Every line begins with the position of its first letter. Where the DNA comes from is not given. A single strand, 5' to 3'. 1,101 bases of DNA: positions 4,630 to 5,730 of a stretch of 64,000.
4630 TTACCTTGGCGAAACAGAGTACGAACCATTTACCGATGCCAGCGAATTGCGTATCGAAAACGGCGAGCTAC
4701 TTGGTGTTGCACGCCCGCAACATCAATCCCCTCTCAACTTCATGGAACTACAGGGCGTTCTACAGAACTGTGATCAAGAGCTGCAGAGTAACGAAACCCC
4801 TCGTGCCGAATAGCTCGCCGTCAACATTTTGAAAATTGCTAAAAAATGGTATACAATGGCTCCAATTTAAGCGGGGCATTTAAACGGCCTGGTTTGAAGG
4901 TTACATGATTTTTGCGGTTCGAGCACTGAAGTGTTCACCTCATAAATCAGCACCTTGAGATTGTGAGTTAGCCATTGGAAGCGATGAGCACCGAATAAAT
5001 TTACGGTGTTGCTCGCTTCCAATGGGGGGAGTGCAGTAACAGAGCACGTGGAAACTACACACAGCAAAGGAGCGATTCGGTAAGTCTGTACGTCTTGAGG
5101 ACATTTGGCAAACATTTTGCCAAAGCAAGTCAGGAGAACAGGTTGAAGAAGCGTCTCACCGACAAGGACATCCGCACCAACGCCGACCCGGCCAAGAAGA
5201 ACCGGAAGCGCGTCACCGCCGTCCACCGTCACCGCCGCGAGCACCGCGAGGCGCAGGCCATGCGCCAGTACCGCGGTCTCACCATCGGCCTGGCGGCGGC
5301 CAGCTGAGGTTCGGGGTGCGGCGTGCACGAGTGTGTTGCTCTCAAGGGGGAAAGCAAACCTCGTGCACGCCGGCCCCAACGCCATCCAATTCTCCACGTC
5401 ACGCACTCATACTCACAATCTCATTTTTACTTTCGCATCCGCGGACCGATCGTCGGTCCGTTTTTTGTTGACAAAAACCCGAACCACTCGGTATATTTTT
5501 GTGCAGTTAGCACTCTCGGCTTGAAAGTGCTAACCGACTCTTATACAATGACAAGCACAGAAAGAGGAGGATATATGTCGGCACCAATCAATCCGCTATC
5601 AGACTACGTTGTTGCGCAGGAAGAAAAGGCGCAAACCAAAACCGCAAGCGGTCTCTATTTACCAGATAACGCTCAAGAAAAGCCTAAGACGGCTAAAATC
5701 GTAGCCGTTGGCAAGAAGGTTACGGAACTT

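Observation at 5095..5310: Second short high-GC insert encoding a very basic small protein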

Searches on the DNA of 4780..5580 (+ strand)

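Call 16: search_rna_families(source=window, start=4780, end=5580, threshold=evalue, max_evalue=10)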
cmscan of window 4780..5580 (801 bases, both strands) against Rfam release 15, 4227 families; matches with E-value up to 10: 6.
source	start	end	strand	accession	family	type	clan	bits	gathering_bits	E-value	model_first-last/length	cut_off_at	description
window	5309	5380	+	RF01023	mir-940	Gene; miRNA;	-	22.3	106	0.9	1-94/94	no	mir-940 microRNA precursor family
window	4973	5024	+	RF00363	mir-BART1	Gene; miRNA;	CL00097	17.2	70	1.2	9-59/70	no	mir-BART1 microRNA precursor family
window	5228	5301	-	RF02681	Twister-sister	Gene; ribozyme;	-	17.1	34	1.1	1-81/81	no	Twister_sister_ribozyme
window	5311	5379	+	RF00883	MIR820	Gene; miRNA;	-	15.6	196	8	1-191/191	no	MIR820 microRNA precursor family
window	5255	5330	+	RF01543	TB11Cs5H2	Gene; snRNA; snoRNA; HACA-box;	-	13.7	47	8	1-68/68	no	Trypanosomatid snoRNA TB11Cs5H2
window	5395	5467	+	RF02631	Hrs13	Gene; sRNA;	-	13.1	52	3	1-82/82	no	Hfq-regulated sRNA 13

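Call 75: search_dna_similar(query=window:5100-5430:+, collection=plasmids, mode=distant, max_evalue=1)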
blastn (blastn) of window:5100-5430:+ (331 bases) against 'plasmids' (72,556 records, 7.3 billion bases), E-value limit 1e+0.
Records with a match: 19; places in all: 19; records where one place covers at least 80% of the query: 0.
Best place of each record, by identity: 95-99% 6; 90-95% 4; 80-90% 7; 60-80% 2.
By first word of the organism name: Streptomyces 6; Clavibacter 5; Rhizobium 2; Sphingomonadaceae 1; Tsukamurella 1; Rhodococcus 1; Pseudosulfitobacter 1; Pseudomonas 1; Nonomuraea 1.
By predicted mobility (MOB-suite, as given by PLSDB): non-mobilizable 10; mobilizable 6; conjugative 3.
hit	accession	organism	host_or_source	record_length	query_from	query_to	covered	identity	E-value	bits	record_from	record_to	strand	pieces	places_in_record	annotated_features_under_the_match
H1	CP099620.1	Sphingomonadaceae bacterium OTU29MARTA1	Arabidopsis thaliana,pure culture,leaf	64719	134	202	21%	78.3%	8e-2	45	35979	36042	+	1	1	hypothetical protein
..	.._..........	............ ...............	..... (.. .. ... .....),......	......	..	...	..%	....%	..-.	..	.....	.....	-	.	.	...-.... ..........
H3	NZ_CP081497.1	Streptomyces sp. BHT-5-2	whole organism,plant soil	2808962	58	103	14%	80.4%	3e-1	44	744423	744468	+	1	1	none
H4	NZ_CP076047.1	Rhodococcus sp. USK10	-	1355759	103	146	13%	82.2%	3e-1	43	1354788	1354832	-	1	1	record has no annotation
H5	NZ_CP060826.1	Streptomyces genisteinicus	whole organism,leaf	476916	115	157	13%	81.4%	3e-1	43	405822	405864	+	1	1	non-ribosomal peptide synthetase/type I polyketide synthase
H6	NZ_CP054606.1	Pseudosulfitobacter pseudonitzschiae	surface sea water,shallow sea, symbosis ...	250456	113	152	12%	85.0%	3e-1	43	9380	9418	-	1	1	acetate--CoA ligase family protein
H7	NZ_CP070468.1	Pseudomonas aeruginosa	Homo sapiens,blood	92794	255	293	12%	84.6%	8e-2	45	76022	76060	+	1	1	glcD: glycolate oxidase subunit GlcD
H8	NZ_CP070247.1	Streptomyces californicus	DSMZ Isolate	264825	111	146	11%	88.9%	8e-2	45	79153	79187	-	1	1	non-ribosomal peptide synthetase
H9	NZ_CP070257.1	Streptomyces californicus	DSMZ Isolate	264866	111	146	11%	88.9%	8e-2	45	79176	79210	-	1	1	non-ribosomal peptide synthetase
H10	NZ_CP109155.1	Streptomyces europaeiscabiei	-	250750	127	159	10%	90.9%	2e-2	47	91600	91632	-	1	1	IS110 family transposase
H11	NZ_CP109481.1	Streptomyces sp. NBC_01450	-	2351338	120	150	9%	90.3%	3e-1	44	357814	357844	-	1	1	none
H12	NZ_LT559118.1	Nonomuraea gerenzanensis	-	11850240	117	143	8%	96.4%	3e-1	44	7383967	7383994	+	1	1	none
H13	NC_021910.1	Rhizobium etli bv. mimosae str. Mim1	Mimosa affinis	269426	105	132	8%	92.9%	3e-1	43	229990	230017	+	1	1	membrane protein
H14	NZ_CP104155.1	Rhizobium sophoriradicis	Phaseolus vulgaris,cell culture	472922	121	148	8%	92.9%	3e-1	43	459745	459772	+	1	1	hypothetical protein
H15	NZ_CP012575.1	Clavibacter capsici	pepper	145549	108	134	8%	96.3%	8e-2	46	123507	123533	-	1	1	ParB N-terminal domain-containing protein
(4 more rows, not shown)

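Call 76: search_dna_similar(query=window:5100-5430:+, collection=phages, mode=distant, max_evalue=1)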
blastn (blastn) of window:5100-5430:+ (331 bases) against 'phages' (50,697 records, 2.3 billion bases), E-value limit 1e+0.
Records with a match: 9; places in all: 9; records where one place covers at least 80% of the query: 0.
Best place of each record, by identity: 90-95% 8; 80-90% 1.
By first word of the organism name: Mycobacterium 8; Streptomyces 1.
By host as written in the record: Mycobacterium smegmatis mc2 155 5; Mycobacterium smegmatis mc#155 2; Streptomyces mirabilis NRRL B-2400 1; Mycobacterium smegmatis mc2155 1.
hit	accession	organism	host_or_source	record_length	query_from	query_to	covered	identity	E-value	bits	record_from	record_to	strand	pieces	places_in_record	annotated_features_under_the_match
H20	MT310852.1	Streptomyces phage ClubPenguin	Streptomyces mirabilis NRRL B-2400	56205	76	115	12%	83.7%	3e-1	41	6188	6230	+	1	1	8: hypothetical protein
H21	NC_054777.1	Mycobacterium phage Bluefalcon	Mycobacterium smegmatis mc#155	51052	118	146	9%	90.3%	3e-1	41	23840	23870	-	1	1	27: minor tail protein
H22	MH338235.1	Mycobacterium phage Dublin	Mycobacterium smegmatis mc2 155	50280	118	146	9%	90.3%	3e-1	41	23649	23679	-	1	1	27: hypothetical protein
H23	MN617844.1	Mycobacterium phage Bluefalcon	Mycobacterium smegmatis mc#155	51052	118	146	9%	90.3%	3e-1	41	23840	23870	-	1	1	27: hypothetical protein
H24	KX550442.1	Mycobacterium phage Badger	Mycobacterium smegmatis mc2155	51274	100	127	8%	92.9%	9e-2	43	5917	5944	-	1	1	lysin B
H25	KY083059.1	Mycobacterium phage Achebe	Mycobacterium smegmatis mc2 155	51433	100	127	8%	92.9%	9e-2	43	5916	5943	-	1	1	10: lysin B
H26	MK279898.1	Mycobacterium phage Cici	Mycobacterium smegmatis mc2 155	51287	100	127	8%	92.9%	9e-2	43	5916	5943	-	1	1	10: lysin B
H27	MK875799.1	Mycobacterium phage Xena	Mycobacterium smegmatis mc2 155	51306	100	127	8%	92.9%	9e-2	43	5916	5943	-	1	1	10: lysin B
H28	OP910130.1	Mycobacterium phage Perplexer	Mycobacterium smegmatis mc2 155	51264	100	126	8%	92.6%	3e-1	41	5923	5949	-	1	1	10: lysin B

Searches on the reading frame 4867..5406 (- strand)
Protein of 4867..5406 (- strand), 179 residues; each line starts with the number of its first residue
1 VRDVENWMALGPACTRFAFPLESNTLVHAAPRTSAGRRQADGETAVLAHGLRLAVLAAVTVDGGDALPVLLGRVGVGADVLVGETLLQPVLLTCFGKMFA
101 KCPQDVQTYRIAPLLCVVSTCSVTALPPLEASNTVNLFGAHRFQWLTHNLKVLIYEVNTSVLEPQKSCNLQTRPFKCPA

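Call 28: find_homologous_proteins(query=window:4867-5406:-, max_evalue=0.01)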
Query window:4867-5406:- (179 aa): 1 proteins with E <= 0.01 among 577 candidates.
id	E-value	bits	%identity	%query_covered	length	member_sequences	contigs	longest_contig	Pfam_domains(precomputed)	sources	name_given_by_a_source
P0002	1.9e-109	381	100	96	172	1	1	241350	-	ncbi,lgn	-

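Call 30: find_encoding_contigs(protein=P0002, flank=3000, max_places=6)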
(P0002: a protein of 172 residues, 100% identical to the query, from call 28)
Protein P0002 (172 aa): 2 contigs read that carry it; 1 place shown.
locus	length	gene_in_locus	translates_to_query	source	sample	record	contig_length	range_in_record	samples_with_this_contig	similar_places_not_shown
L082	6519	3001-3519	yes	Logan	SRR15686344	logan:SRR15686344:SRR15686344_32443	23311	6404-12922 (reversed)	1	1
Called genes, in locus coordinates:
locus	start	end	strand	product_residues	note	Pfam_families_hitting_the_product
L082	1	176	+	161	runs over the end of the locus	-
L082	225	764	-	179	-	-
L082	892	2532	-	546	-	PF00118:Cpn60_TCP1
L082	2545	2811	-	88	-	PF00166:Cpn10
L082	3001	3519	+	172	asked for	-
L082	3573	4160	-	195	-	-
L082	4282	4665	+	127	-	-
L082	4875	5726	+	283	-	PF19420:DDAH_eukar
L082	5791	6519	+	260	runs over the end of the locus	-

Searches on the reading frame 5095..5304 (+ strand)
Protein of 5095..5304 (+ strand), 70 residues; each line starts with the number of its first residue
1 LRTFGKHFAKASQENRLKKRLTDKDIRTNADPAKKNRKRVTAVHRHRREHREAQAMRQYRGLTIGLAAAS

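Call 7: search_protein_families(library=pfam, proteins=[window:5095-5304:+], max_evalue=1)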
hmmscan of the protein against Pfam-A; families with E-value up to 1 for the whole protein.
window:5095-5304:+ (70 aa): 0 families

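Call 8: search_protein_families(library=ncbifam, proteins=[window:5095-5304:+], max_evalue=1)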
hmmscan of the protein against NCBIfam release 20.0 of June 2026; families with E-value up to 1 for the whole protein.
window:5095-5304:+ (70 aa): 0 families

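Call 41: search_solved_structures(query=window:5131-5304:+, max_evalue=10)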
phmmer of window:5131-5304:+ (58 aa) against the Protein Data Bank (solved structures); distinct sequences matched with E-value up to 10: 0.

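Call 42: find_related_loci(query=window:5131-5304:+, collection=metagenome_contigs, flank=5000)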
Query window:5131-5304:+ (58 aa) in metagenome_contigs; peptide patterns used: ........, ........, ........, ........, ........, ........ (x = any residue, [..] = any of these).
582 stretches matched a pattern, but none encodes a relative of the query by tblastn (E <= 1e-3).

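Call 43: find_related_loci(query=window:5131-5304:+, collection=viral_contigs, flank=5000)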
Query window:5131-5304:+ (58 aa) in viral_contigs; peptide patterns used: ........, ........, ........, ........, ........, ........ (x = any residue, [..] = any of these).
19 stretches matched a pattern, but none encodes a relative of the query by tblastn (E <= 1e-3).

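Call 44: search_dna_similar(query=window:5131-5304:+, collection=plasmids, mode=protein, max_evalue=10)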
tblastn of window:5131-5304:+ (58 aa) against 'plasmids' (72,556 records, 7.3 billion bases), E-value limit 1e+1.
No match.
